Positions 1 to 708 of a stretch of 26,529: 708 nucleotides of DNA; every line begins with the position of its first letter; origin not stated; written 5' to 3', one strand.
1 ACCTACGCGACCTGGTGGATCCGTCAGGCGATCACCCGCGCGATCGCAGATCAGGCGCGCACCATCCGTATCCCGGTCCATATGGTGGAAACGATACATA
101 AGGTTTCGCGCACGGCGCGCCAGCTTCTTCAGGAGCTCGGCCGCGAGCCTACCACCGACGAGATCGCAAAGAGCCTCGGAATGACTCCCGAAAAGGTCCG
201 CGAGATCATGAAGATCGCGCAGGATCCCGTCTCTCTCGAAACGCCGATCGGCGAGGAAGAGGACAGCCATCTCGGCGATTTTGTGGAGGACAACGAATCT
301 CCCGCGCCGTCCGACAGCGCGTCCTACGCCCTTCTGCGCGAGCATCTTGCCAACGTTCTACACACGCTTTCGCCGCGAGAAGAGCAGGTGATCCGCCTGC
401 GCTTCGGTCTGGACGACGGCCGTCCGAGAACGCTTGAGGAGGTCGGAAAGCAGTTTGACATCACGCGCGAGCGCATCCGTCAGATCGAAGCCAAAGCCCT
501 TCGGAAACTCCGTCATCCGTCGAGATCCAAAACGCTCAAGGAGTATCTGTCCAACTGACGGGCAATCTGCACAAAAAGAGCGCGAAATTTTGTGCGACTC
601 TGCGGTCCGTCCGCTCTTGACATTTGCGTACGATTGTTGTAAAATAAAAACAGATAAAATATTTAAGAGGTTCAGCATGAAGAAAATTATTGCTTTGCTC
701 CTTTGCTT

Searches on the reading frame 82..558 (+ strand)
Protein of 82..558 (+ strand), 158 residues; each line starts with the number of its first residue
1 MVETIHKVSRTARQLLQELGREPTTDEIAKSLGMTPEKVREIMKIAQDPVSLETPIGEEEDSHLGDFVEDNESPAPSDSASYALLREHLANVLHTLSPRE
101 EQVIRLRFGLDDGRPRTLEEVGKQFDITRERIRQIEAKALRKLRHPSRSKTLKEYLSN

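Call 20: search_protein_families(library=ncbifam, proteins=[window:82-558:+], max_evalue=1e-10)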
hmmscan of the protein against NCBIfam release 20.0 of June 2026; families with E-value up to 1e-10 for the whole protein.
window:82-558:+ (158 aa): 32 families (the best 25 are shown)
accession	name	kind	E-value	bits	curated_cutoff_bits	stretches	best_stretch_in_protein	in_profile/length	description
NF006666.0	PRK09210.1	equivalog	3.5e-83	280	572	1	1-156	214-369/370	RNA polymerase sigma factor RpoD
NF004208.0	PRK05658.1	equivalog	7.4e-79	266.4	555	1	1-157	474-630/631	RNA polymerase sigma factor RpoD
NF004561.0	PRK05901.1-3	equivalog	2.2e-69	235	582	1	1-156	381-536/537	RNA polymerase sigma factor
NF005643.0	PRK07406.1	equivalog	9.5e-67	225.7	500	1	1-156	242-396/397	RNA polymerase sigma factor RpoD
TIGR02393.1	RpoD_Cterm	equivalog_domain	5.6e-64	216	354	1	1-156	82-237/238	RNA polymerase sigma factor RpoD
NF004560.0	PRK05901.1-1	equivalog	3.7e-63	214.4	711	1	1-156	360-515/516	RNA polymerase sigma factor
NF004562.0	PRK05901.1-4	equivalog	2.6e-59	201.2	779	1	1-156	398-553/571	RNA polymerase sigma factor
NF005920.0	PRK07921.1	subfamily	9.9e-54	182.5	464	1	1-156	172-327/328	RNA polymerase sigma factor SigB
NF041931.2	MzaA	equivalog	1.3e-48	166.4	800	1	1-157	557-715/726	MZA anti-phage system associated sigma-70 family RNA polymerase sigma factor MzaA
TIGR02997.1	Sig70-cyanoRpoD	subfamily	2.3e-45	155.2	384.5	1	1-144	156-298/298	RNA polymerase sigma factor, RpoD/SigA family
NF005785.0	PRK07598.1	equivalog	2.6e-44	151.7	554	1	2-157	258-412/415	RNA polymerase sigma factor SigC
NF004564.0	PRK05901.2-2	equivalog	7.2e-44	150.3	617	1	1-153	330-489/500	RNA polymerase sigma factor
NF004566.0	PRK05901.2-4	equivalog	1.5e-43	149.6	531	1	1-157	274-444/448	RNA polymerase sigma factor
NF005642.0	PRK07405.1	subfamily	2.5e-40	138.6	524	1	2-157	165-317/318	RNA polymerase sigma factor SigD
NF004565.0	PRK05901.2-3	equivalog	3.3e-39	135.1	484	1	1-157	335-500/501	RNA polymerase sigma factor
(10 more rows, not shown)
